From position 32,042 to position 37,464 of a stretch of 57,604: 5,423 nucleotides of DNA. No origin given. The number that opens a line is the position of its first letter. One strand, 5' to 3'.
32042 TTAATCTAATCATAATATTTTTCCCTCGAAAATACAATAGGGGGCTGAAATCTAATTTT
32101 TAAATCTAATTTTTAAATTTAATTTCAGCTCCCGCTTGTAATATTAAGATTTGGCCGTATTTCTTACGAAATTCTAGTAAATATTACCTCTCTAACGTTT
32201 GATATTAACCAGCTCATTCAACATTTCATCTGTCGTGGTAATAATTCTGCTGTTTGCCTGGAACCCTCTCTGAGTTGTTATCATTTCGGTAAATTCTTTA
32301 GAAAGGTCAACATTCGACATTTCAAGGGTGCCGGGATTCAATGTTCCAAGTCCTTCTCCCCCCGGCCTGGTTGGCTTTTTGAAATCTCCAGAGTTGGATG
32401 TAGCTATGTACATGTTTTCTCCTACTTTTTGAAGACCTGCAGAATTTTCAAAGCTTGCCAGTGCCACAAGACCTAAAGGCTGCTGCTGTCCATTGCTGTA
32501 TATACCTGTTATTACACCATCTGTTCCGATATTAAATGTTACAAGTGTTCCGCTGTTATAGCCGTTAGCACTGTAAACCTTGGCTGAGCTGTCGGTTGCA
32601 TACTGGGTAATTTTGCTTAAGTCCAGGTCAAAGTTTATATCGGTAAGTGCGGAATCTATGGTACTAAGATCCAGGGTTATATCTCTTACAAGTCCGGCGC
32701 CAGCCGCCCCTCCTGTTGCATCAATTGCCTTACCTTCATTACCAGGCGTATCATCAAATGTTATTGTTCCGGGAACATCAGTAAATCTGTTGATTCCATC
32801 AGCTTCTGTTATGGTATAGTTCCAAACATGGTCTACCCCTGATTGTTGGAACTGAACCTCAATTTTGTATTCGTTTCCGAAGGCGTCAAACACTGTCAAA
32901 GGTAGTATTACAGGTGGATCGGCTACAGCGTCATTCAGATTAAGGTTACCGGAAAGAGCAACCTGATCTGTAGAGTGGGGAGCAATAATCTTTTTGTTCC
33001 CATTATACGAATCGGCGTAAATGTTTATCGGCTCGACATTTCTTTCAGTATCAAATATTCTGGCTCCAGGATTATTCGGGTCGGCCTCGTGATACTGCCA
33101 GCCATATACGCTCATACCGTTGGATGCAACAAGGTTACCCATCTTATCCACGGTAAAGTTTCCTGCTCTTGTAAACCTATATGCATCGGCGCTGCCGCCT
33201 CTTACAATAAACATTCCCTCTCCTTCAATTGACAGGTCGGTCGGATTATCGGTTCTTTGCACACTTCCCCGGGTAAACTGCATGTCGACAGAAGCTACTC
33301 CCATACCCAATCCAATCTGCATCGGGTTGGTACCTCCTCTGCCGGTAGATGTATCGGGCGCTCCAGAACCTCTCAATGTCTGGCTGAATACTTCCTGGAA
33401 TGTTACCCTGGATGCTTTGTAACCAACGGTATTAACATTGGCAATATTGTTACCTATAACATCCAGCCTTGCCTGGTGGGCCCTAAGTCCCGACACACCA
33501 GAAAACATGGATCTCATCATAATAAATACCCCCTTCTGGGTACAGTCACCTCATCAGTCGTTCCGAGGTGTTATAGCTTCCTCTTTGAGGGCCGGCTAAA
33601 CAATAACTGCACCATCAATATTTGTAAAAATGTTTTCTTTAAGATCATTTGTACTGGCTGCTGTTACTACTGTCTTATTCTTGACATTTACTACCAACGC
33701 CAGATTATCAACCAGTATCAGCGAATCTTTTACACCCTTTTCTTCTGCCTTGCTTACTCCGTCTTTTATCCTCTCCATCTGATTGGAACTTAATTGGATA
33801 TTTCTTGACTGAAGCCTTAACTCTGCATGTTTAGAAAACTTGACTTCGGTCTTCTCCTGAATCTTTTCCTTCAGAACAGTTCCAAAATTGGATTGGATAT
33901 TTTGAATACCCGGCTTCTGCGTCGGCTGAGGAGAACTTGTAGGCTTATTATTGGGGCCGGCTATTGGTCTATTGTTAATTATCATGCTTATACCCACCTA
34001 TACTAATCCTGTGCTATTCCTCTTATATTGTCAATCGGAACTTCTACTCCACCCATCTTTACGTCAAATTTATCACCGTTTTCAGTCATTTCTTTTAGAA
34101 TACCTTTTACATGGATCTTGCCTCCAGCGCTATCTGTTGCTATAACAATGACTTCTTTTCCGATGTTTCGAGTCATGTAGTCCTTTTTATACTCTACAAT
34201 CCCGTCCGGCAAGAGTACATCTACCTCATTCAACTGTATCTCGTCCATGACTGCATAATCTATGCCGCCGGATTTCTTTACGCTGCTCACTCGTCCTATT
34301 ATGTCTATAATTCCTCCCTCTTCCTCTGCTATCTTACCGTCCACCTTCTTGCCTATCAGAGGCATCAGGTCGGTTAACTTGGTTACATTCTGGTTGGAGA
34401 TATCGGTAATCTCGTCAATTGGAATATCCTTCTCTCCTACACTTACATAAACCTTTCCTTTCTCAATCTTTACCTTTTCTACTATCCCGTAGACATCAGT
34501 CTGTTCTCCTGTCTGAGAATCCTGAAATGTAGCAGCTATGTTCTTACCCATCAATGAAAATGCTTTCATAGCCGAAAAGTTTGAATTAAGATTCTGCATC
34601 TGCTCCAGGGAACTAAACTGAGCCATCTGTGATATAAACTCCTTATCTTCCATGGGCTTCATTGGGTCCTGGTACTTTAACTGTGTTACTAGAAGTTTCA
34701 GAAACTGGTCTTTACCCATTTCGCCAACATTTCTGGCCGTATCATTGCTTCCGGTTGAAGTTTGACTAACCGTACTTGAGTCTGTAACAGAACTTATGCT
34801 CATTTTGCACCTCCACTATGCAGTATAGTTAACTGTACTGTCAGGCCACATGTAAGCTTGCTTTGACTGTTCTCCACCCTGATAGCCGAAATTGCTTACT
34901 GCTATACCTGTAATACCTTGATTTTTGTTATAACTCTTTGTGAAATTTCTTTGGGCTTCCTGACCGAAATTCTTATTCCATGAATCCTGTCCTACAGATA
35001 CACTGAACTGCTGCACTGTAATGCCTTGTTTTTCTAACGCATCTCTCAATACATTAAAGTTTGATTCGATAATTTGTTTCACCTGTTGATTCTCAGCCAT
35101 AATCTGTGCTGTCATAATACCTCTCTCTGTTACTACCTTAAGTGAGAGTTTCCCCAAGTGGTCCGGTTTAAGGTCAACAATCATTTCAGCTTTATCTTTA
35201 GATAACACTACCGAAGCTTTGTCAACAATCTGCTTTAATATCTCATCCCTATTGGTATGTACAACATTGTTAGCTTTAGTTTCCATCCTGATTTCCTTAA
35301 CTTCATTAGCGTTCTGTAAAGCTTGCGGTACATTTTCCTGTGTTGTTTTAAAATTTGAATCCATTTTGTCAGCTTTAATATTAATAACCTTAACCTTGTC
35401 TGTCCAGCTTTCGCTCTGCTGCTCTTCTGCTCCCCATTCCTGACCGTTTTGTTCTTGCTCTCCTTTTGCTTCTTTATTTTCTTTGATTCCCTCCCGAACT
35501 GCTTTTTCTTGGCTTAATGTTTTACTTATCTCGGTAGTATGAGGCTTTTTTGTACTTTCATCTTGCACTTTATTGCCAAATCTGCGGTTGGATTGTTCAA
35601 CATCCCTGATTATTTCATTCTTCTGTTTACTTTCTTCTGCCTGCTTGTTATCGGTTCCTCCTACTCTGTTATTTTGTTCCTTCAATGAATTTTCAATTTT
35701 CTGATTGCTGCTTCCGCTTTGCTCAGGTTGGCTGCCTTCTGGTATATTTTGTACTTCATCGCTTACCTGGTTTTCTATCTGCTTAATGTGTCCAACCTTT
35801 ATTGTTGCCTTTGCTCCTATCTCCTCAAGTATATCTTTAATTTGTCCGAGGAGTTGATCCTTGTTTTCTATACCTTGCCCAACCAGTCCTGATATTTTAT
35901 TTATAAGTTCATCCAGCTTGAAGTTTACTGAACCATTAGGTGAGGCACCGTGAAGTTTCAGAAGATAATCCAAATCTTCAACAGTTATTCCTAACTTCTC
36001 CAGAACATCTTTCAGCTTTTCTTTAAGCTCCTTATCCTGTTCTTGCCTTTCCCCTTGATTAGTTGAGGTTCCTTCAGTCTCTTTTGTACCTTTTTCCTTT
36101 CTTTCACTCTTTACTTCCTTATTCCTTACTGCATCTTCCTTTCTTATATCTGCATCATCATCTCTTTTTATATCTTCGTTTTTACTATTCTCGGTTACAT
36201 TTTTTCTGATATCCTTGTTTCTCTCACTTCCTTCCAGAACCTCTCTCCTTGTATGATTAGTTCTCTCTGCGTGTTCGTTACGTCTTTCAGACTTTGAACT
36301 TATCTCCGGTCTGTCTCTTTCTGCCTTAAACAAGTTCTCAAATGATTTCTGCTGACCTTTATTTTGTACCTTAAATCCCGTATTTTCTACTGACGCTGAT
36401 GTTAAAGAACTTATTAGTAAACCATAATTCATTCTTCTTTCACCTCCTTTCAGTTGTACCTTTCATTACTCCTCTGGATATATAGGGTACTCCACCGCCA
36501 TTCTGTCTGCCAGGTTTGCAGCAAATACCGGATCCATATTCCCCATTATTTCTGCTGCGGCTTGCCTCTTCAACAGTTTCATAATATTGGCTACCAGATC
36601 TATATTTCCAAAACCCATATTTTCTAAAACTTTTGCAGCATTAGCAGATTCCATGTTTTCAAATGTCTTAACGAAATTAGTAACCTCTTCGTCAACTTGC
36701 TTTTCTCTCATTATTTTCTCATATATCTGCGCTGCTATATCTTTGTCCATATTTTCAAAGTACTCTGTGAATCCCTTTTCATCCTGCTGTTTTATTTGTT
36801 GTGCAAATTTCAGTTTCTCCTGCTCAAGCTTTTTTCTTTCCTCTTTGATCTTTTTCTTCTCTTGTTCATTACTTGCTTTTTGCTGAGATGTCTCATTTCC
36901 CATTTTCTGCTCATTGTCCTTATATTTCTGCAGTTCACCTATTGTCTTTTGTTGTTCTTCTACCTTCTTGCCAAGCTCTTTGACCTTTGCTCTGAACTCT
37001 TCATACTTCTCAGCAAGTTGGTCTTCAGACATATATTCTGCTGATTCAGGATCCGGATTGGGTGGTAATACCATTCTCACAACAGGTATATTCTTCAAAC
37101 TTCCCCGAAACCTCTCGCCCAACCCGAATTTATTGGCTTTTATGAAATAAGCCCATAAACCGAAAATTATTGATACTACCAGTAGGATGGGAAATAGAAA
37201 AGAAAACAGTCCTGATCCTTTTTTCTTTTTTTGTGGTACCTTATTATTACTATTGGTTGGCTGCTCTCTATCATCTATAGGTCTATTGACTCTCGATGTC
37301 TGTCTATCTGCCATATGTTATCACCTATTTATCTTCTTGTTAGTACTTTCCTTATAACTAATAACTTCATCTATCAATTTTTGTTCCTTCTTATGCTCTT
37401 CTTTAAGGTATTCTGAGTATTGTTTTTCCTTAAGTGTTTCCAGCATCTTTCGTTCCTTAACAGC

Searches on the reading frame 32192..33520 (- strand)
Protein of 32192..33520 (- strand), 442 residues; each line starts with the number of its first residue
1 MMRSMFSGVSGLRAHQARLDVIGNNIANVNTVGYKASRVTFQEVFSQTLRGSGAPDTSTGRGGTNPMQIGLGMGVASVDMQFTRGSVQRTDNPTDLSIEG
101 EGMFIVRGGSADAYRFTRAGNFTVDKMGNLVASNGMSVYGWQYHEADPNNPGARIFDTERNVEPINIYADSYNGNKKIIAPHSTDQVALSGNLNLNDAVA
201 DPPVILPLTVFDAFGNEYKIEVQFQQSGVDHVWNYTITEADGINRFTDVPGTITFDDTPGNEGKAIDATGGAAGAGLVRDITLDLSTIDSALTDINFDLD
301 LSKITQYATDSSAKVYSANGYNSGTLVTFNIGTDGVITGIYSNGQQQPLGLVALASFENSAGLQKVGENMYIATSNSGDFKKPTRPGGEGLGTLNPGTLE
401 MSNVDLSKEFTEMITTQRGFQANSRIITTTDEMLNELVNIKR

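Call 10: search_protein_families(library=pfam, proteins=[window:32192-33520:-])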
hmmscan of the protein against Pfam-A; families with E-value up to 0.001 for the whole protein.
window:32192-33520:- (442 aa): 4 families
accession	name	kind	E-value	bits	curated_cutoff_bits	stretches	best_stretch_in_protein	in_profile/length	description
PF06429.18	Flg_bbr_C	-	6.4e-17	61.2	23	1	396-439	2-45/46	Flagellar basal body rod FlgEFG protein C-terminal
PF00460.25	Flg_bb_rod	-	5.3e-12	45.9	20.7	1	8-35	4-31/31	Flagella basal body rod protein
PF07559.19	FlgE_D2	-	1.1e-10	42.6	22.7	1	208-321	26-142/142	Flagellar basal body protein FlaE D2 domain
PF22692.1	LlgE_F_G_D1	-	9e-10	39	27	1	98-152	2-44/64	Flagellar hook protein FlgE/F/G D1 domain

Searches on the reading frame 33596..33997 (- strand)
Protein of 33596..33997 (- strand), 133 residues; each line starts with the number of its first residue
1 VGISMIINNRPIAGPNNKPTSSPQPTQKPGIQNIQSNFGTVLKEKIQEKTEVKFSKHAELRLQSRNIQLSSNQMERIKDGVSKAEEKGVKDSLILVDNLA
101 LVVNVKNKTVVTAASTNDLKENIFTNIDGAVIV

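Call 10: search_protein_families(library=pfam, proteins=[window:33596-33997:-])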
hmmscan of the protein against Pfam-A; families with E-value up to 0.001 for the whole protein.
window:33596-33997:- (133 aa): 1 family
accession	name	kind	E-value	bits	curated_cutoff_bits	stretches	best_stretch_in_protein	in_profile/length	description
PF12611.13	Flagellar_put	-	2.5e-11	43.5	21.1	1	109-132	1-24/24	Putative flagellar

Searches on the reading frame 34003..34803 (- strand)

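Call 10: search_protein_families(library=pfam, proteins=[window:34003-34803:-])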
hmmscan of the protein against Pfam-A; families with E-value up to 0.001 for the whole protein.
window:34003-34803:- (266 aa): 2 families
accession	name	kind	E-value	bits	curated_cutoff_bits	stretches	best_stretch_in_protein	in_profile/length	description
PF03963.19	FlgD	-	2.6e-26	92.1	27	1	7-77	4-74/75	Flagellar hook capping protein - N-terminal region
PF13861.12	FLgD_tudor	-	3.3e-05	24.4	26.9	1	78-133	3-58/58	FlgD Tudor-like domain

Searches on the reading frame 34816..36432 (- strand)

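Call 10: search_protein_families(library=pfam, proteins=[window:34816-36432:-])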
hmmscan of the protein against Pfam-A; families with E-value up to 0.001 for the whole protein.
window:34816-36432:- (538 aa): 1 family
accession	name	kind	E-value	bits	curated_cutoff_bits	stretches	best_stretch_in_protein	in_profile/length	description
PF02120.21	Flg_hook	-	1.1e-18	67.3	29.8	1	410-484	8-82/85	Flagellar hook-length control protein FliK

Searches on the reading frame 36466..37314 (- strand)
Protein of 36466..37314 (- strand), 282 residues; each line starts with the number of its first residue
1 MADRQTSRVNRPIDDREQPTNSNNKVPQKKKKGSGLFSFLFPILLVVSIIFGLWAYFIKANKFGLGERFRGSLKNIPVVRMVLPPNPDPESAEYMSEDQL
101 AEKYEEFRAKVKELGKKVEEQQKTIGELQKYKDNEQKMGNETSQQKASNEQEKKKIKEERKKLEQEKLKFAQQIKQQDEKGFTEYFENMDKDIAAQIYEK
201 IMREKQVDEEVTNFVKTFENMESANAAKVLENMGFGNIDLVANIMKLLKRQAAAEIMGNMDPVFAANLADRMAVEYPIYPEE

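Call 10: search_protein_families(library=pfam, proteins=[window:36466-37314:-])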
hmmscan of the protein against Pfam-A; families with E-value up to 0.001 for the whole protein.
window:36466-37314:- (282 aa): 1 family
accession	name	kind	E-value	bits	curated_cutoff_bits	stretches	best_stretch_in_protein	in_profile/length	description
PF03448.22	MgtE_N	-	0.00036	21.5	25.9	0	215-272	19-73/102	MgtE intracellular N domain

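Call 38: find_encoding_contigs(protein=window:36466-37314:-, flank=3000, max_places=10)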
Protein window:36466-37314:- (282 aa): 2 contigs read that carry it; 1 place shown.
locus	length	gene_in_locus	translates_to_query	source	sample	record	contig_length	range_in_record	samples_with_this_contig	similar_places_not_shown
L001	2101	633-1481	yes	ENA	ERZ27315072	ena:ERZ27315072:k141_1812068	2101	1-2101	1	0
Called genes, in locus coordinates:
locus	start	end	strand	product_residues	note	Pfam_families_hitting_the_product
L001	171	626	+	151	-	PF02050:FliJ, PF16789:YscO-like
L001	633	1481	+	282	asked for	-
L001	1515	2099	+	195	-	?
